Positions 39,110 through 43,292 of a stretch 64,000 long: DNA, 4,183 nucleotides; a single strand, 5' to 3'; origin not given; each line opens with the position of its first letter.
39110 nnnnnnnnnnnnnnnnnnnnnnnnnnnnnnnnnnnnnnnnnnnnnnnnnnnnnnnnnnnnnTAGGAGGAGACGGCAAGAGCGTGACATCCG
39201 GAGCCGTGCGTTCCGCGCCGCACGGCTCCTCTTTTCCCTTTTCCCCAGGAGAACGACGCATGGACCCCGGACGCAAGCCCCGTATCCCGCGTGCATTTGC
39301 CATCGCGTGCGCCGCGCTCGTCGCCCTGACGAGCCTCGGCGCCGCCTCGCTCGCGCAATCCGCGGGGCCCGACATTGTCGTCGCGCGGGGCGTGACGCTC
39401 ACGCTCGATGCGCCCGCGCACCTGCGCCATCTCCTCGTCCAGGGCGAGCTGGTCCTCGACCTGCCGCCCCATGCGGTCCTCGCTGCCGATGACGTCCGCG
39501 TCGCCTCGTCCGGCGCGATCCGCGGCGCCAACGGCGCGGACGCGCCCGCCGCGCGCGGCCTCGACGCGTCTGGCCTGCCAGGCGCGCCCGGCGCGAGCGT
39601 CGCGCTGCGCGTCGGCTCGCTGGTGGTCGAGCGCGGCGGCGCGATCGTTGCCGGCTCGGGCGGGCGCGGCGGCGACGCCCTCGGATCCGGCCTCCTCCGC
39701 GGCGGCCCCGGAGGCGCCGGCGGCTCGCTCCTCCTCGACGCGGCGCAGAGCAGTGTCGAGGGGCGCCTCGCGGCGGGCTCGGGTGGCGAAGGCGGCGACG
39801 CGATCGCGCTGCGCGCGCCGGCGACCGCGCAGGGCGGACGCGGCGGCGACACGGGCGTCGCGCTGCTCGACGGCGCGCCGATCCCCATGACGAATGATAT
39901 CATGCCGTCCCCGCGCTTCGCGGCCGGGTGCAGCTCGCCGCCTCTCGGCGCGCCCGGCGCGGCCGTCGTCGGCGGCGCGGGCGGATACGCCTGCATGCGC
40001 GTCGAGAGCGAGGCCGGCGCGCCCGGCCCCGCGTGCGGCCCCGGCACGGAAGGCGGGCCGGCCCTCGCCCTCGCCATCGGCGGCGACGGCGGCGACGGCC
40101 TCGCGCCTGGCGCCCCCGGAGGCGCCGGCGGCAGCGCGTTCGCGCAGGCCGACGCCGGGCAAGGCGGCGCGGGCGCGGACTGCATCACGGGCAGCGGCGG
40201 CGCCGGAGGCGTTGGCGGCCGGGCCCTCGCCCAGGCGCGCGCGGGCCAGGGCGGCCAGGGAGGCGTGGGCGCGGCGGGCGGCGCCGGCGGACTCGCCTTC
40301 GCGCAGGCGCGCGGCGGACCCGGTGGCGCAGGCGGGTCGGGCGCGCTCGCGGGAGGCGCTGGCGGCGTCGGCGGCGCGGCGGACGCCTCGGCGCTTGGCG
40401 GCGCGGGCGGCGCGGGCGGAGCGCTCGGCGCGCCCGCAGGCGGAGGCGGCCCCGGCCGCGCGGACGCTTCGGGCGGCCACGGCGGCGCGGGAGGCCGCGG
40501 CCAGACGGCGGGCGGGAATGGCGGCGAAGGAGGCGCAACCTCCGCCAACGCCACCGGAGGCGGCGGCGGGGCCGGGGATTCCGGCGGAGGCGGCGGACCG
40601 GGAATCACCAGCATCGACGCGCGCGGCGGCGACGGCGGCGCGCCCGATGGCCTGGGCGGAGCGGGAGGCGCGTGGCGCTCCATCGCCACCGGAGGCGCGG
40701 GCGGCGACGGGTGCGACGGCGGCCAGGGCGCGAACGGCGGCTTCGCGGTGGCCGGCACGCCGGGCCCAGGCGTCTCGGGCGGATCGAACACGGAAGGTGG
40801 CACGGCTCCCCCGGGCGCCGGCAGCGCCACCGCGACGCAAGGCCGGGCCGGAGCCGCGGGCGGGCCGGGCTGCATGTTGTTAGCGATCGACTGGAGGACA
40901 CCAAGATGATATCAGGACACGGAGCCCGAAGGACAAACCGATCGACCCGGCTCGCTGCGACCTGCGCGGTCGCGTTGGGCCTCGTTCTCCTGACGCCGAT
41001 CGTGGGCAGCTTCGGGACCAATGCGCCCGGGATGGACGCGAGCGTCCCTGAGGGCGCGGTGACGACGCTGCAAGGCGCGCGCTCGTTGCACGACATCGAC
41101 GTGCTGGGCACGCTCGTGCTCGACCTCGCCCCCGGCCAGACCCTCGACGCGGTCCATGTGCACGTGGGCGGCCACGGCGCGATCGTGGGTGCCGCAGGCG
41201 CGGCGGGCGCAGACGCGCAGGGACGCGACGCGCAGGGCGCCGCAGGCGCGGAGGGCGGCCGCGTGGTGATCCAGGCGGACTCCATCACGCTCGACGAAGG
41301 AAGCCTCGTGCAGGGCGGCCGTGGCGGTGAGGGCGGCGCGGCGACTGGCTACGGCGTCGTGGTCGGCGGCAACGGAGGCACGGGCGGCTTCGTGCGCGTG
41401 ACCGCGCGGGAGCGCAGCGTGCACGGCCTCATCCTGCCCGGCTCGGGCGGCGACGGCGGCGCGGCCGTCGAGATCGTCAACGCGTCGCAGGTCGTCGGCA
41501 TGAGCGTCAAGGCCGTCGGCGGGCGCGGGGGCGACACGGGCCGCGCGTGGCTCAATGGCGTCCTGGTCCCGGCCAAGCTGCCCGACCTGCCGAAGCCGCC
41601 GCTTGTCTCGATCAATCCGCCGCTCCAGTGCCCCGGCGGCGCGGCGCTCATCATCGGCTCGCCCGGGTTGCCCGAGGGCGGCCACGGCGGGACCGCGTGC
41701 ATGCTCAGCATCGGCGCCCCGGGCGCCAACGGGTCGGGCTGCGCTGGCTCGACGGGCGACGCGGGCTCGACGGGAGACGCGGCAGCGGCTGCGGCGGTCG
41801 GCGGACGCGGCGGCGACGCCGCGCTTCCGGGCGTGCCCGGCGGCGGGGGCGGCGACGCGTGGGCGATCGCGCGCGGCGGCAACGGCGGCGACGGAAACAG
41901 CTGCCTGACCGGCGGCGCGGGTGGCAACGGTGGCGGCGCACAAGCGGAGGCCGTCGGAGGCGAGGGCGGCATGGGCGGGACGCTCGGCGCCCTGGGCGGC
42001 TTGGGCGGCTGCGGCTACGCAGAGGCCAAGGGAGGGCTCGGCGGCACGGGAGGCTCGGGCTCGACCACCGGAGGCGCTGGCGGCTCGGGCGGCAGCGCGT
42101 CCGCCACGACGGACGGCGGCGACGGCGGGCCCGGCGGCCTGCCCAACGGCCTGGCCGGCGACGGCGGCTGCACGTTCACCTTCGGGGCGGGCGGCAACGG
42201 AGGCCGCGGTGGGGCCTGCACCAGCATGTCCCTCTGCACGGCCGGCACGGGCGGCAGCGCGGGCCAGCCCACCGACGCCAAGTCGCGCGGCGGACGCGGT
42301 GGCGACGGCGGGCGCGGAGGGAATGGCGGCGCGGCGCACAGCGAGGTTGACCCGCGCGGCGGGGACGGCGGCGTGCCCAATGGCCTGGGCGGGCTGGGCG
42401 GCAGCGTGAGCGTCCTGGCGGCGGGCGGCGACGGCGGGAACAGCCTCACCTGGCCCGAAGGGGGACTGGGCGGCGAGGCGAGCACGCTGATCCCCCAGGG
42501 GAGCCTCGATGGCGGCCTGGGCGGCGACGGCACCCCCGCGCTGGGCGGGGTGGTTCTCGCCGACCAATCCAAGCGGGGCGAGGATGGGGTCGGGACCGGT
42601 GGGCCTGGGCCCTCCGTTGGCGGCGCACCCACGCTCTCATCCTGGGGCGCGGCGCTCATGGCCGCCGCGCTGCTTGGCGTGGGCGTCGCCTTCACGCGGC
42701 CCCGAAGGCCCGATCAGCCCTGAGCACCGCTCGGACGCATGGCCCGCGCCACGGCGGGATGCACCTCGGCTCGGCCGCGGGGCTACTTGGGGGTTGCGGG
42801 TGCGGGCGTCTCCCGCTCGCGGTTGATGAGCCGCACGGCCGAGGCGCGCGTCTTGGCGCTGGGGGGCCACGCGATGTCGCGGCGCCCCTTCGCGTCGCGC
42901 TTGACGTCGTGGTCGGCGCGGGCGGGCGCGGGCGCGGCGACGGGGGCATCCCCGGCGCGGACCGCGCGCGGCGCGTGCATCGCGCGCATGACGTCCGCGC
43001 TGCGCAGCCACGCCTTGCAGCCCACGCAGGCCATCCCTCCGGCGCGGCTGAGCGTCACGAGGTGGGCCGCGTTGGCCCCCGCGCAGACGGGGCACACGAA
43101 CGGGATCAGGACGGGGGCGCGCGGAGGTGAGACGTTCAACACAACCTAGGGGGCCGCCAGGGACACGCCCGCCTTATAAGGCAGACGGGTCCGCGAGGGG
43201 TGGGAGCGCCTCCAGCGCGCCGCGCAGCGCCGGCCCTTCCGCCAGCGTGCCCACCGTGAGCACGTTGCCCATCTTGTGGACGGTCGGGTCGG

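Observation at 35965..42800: Archaeosortase plus three tandem Gly-rich secreted proteins, as a ~6.8 kb block bracketed by an exact 22-bp direct repeat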

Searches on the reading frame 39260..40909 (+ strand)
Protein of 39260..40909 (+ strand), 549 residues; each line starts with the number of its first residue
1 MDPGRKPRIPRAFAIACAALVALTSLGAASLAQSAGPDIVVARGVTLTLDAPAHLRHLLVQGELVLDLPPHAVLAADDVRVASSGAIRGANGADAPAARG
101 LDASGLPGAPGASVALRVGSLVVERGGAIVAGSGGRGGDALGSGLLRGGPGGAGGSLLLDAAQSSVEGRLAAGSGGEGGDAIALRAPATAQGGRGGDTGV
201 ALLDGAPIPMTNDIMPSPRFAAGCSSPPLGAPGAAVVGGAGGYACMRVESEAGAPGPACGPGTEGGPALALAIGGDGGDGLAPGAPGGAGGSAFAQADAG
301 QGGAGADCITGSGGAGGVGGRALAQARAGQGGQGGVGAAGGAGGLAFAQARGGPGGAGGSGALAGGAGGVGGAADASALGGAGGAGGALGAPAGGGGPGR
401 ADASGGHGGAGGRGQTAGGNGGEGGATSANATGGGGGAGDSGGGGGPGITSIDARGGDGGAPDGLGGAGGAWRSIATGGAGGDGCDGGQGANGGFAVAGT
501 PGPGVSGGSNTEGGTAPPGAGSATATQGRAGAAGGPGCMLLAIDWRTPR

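Call 11: search_protein_families(library=ncbifam, proteins=[window:39260-40909:+], max_evalue=0.01)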
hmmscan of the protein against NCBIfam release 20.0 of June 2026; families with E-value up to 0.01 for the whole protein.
window:39260-40909:+ (549 aa): 0 families

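Call 12: search_protein_families(library=pfam, proteins=[window:39260-40909:+], max_evalue=0.01)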
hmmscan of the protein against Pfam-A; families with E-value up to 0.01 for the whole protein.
window:39260-40909:+ (549 aa): 1 family
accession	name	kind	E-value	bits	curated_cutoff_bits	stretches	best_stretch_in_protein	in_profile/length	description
PF10162.14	G8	-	0.0021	18.4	22.9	0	34-87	9-64/124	G8 domain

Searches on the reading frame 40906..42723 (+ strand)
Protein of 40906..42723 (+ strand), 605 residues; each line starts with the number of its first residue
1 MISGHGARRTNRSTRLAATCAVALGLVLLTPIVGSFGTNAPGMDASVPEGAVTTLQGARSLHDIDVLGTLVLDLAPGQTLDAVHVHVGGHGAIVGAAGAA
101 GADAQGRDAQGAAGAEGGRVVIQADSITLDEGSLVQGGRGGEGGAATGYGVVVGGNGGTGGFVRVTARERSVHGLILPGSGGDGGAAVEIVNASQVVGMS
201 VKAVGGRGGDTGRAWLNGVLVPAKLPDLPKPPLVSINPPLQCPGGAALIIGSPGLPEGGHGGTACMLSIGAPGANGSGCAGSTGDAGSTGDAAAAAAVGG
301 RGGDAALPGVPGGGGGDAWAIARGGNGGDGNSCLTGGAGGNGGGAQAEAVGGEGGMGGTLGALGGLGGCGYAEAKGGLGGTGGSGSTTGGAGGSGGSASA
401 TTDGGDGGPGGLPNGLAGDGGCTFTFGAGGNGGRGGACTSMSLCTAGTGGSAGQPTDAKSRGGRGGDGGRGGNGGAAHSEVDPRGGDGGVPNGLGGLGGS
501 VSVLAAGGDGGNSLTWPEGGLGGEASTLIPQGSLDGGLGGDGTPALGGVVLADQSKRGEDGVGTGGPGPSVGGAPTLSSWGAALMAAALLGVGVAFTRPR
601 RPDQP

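Call 11: search_protein_families(library=ncbifam, proteins=[window:40906-42723:+], max_evalue=0.01)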
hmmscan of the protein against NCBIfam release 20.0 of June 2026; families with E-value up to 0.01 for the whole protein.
window:40906-42723:+ (605 aa): 0 families

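Call 12: search_protein_families(library=pfam, proteins=[window:40906-42723:+], max_evalue=0.01)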
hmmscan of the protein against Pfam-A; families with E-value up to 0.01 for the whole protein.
window:40906-42723:+ (605 aa): 0 families

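Call 51: find_homologous_proteins(query=window:40906-42723:+, max_evalue=0.001)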
Query window:40906-42723:+ (605 aa): 9 proteins with E <= 0.001 among 8000 candidates.
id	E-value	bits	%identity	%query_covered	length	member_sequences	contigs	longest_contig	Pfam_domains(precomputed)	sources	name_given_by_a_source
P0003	1.9e-88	316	49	52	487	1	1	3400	-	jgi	-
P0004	1.2e-63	234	42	43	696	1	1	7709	-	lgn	-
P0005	1.1e-55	208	43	39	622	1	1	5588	-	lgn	-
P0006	3.7e-49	186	43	43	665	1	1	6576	-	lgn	-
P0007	2.2e-18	84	36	38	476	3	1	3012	-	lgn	-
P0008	8.0e-13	66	35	36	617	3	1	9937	-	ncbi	ncbi:MAG: hypothetical protein ABR586_00315 [Thermoplasmatota archaeon]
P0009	1.0e-8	52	33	30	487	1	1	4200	PF05268.19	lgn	-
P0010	1.8e-8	52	37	28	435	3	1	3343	-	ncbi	-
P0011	1.0e-7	49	35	32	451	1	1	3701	-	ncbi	-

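Call 53: find_encoding_contigs(protein=P0004, flank=10000, max_places=3)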
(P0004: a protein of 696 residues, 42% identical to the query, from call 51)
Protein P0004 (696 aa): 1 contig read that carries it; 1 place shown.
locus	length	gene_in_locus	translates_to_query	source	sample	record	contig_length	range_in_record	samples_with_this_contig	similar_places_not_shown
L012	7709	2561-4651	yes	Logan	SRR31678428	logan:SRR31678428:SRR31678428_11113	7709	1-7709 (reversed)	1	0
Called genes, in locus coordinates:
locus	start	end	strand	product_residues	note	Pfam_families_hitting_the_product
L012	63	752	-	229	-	-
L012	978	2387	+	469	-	-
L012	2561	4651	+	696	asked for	-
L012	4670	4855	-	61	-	-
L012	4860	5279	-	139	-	-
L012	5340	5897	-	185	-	PF00072:Response_reg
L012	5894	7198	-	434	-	PF00082:Peptidase_S8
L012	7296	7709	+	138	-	?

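Call 54: find_encoding_contigs(protein=P0006, flank=10000, max_places=3)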
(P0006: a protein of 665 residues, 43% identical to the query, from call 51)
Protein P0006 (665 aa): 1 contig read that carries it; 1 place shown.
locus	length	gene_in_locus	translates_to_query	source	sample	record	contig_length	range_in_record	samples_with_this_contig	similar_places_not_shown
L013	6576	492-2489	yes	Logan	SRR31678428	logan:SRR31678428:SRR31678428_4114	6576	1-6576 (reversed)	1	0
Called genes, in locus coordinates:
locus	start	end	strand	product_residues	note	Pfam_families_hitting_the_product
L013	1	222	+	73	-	?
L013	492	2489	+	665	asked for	-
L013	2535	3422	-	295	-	PF11858:DUF3378 (faint), PF01351:RNase_HII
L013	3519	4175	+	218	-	-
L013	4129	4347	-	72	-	-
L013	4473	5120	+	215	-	PF01135:PCMT, PF13649:Methyltransf_25 (weak)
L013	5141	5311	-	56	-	-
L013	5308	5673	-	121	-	-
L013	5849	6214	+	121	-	-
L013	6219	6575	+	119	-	?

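Call 55: find_encoding_contigs(protein=P0008, flank=10000, max_places=3)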
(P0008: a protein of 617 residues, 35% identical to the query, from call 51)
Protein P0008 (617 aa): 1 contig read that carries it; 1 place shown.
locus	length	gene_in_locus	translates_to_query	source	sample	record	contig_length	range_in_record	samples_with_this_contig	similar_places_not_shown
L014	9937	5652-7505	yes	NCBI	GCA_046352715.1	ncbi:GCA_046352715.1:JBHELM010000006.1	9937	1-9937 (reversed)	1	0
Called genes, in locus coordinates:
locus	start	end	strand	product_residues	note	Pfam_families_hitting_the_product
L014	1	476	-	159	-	PF02900:LigB (weak)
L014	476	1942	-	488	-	PF00171:Aldedh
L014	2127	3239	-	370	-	PF06089:Asparaginase_II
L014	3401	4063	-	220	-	-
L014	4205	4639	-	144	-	PF00296:Bac_luciferase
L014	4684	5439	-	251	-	PF03301:Trp_dioxygenase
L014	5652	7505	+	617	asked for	-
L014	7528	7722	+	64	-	-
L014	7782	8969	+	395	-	PF02771:Acyl-CoA_dh_N, PF02770:Acyl-CoA_dh_M, PF00441:Acyl-CoA_dh_1, PF08028:Acyl-CoA_dh_2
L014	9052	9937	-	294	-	PF01053:Cys_Met_Meta_PP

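Call 56: find_encoding_contigs(protein=P0005, flank=10000, max_places=3)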
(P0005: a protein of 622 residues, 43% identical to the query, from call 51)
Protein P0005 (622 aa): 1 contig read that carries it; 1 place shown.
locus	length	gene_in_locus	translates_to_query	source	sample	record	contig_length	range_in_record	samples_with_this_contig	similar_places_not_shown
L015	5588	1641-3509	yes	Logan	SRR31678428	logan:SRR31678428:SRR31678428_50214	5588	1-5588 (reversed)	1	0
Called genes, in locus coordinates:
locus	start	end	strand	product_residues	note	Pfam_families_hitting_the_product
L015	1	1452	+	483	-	?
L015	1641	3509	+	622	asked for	-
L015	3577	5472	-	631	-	PF23619:Ig_VWA7 (faint), PF10633:NPCBM_assoc (weak), PF24266:HTH_HVO_0163_N, PF01047:MarR (weak), PF12802:MarR_2, PF12840:HTH_20 (weak), PF13412:HTH_24, PF25212:HVO_A0114 (weak), +4 more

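Call 70: predict_structure(alignment_id=A4)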
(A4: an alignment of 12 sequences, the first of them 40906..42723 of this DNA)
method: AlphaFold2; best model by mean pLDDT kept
length: 605 residues; sequences in the alignment: 12
mean_pLDDT: 82.0   pTM: 0.77
mean pLDDT of the five models: 82.0, 80.1, 79.6, 77.8, 77.8
residues with pLDDT >= 90: 360; 70-90: 113; 50-70: 46; < 50: 86
segments of 3 or more residues with pLDDT < 50: 1-11, 29-39, 227-240, 244-253, 568-605
pLDDT, mean of each block of 10 residues (from residue 1): 39 54 55 42 84 89 95 92 95 96 96 97 97 95 95 97 96 94 94 69 95 94 60 38 39 74 94 92 92 95 91 95 95 94 96 91 92 95 93 94 96 88 93 89 84 89 94 95 75 81 95 90 93 68 69 91 64 41 38 31 35
secondary structure, 60 per line:
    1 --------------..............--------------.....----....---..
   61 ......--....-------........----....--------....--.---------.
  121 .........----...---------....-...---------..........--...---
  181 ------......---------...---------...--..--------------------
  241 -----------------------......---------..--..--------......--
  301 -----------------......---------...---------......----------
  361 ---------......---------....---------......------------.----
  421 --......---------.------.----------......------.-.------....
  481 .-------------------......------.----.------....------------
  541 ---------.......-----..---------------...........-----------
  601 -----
elements in order: H15-28 E43-47 E52-55 E59-66 E69-72 E80-87 E92-95 E104-107 E120-129 E134-136 E146-149 E151-153 E163-172 E175-177 E187-192 E202-204 E214-216 E264-269 E293-298 E318-323 E333-335 E345-350 E370-375 E385-388 E398-403 E423-428 E456-461 E477-481 E501-506 E525-528 E550-556 H579-589

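Call 72: fold_search(model_id=the predicted structure, library=pdb)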
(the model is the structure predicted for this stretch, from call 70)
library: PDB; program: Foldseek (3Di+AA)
matches with E <= 10: 131; with E <= 0.001: 2
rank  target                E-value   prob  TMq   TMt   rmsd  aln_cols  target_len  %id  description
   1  7jjv_B                4.9e-06  0.85  0.07  0.26  22.6       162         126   36  Crystal waters on the nine polyproline type II helical bundle springtail antifreeze protein from Granisotoma rainieri  (released 2021-01-27)
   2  7jjv_A                5.2e-05  0.38  0.06  0.20  26.0       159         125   31  Crystal waters on the nine polyproline type II helical bundle springtail antifreeze protein from Granisotoma rainieri  (released 2021-01-27)
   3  7koh_A                1.6e-02  0.03  0.09  0.10  27.2       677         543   12  Crystal structure of antigen 43 from Escherichia coli EDL933 (released 2022-03-09)
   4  5uyt_B                2.0e-02  0.05  0.10  0.12  21.2       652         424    8  Crystal structure of ice binding protein from an Antarctic bacterium Flavobacteriaceae (released 2017-10-25)
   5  7ko9                  4.9e-02  0.01  0.08  0.08  24.7       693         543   12  Crystal structure of antigen 43 from uropathogenic Escherichia coli UTI89 (released 2022-03-09)
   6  7koh_C                5.2e-02  0.01  0.09  0.09  24.8       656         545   12  Crystal structure of antigen 43 from Escherichia coli EDL933 (released 2022-03-09)
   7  2pne                  6.3e-02  0.13  0.05  0.30  19.2       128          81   30  Crystal Structure of the Snow Flea Antifreeze Protein (released 2008-04-29)
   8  4xqf                  7.5e-02  0.04  0.10  0.10  23.1       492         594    9  Tailspike protein mutant E372Q (delta D470/N471) of E. coli bacteriophage HK620 (released 2016-01-27)
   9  3bog_A                9.1e-02  0.09  0.06  0.30  11.2       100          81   27  Snow Flea Antifreeze Protein Quasi-racemate (released 2008-09-23)
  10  4ozy                  1.0e-01  0.02  0.09  0.11  22.8       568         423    6  Crystal Structure of the periplasmic alginate epimerase AlgG T265N mutant (released 2015-03-04)
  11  7vul_A                1.6e-01  0.03  0.11  0.11  24.4       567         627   10  Structure of Klebsiella Phage P560 depolymerase (released 2022-11-16)
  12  6bg8_A                1.7e-01  0.06  0.08  0.14  17.8       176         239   14  Shewanella frigidimarina ice-binding protein_1 DUF3494 Domain (released 2018-03-07)
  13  8egr_B                2.8e-01  0.01  0.10  0.10  30.4       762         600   10  Upper tail structure of Staphylococcus phage Andhra (released 2022-12-14)
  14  6ria_1                3.0e-01  0.25  0.08  0.43  12.8       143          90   10  Bactofilin from Thermus thermophilus, F105R mutant crystal structure (released 2019-07-17)
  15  7kob                  3.2e-01  0.02  0.10  0.14  20.3       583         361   11  Crystal structure of antigen 43b from Escherichia coli CFT073 (released 2022-03-09)
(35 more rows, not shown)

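Call 92: search_solved_structures(query=A4, max_evalue=0.01)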
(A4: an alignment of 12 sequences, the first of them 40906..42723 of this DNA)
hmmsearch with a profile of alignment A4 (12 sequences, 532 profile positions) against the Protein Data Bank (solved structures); distinct sequences matched with E-value up to 0.01: 0.

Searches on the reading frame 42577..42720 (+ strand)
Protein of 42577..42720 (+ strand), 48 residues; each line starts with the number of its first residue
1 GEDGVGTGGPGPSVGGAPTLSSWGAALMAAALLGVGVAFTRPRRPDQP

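Call 14: search_protein_families(library=ncbifam, proteins=[window:42577-42720:+], max_evalue=10)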
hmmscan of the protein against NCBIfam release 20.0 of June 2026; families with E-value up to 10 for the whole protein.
seq(48 aa): 2 families
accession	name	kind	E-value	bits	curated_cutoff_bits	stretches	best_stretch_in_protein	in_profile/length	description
TIGR04174.1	IPTL_CTERM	subfamily_domain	0.00052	20.2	20.5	1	18-38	2-22/27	IPTL-CTERM sorting domain-containing protein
NF033207.2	midcut_by_XrtH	subfamily_domain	0.044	13.8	45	1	16-43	36-63/175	midcut-by-XrtH protein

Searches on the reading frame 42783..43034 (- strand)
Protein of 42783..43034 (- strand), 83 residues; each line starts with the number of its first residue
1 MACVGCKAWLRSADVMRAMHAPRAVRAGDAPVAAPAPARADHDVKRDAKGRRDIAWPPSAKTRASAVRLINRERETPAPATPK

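Call 83: find_encoding_contigs(protein=window:42783-43034:-, flank=6000, max_places=10)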
Protein window:42783-43034:- (83 aa): 2 contigs read that carry it; 2 places shown.
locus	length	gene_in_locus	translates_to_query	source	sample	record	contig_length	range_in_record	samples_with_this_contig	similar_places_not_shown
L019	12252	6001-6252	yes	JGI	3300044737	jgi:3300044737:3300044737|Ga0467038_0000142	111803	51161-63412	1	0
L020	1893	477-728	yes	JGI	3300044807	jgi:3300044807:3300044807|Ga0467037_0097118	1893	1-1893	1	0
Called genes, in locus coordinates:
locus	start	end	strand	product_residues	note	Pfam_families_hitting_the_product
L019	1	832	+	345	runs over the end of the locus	PF01118:Semialdhyde_dh, PF02774:Semialdhyde_dhC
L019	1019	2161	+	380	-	-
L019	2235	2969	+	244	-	-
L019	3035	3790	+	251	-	-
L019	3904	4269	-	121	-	-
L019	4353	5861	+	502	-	PF13088:BNR_2 (faint)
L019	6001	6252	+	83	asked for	-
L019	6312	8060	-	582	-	-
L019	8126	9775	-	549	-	-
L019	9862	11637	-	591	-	-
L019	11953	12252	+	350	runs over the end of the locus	-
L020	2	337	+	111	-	?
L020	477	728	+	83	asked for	-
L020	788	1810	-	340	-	-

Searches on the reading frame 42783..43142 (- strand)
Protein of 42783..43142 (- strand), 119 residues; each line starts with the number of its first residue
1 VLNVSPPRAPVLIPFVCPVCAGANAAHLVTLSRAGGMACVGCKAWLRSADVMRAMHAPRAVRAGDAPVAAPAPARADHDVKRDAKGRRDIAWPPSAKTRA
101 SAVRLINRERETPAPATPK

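Call 11: search_protein_families(library=ncbifam, proteins=[window:42783-43142:-], max_evalue=0.01)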
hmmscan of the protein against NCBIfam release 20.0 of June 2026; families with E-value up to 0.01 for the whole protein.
window:42783-43142:- (119 aa): 0 families

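Call 12: search_protein_families(library=pfam, proteins=[window:42783-43142:-], max_evalue=0.01)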
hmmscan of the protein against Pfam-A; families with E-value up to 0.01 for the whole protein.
window:42783-43142:- (119 aa): 0 families

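Call 47: search_protein_families(library=pfam, proteins=[window:42783-43142:-], max_evalue=0.01)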
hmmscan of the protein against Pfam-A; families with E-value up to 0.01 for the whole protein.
window:42783-43142:- (119 aa): 0 families

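Call 78: search_protein_families(library=phrogs, proteins=[window:42783-43142:-], max_evalue=0.01)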
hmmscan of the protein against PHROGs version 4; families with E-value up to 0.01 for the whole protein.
window:42783-43142:- (119 aa): 0 families
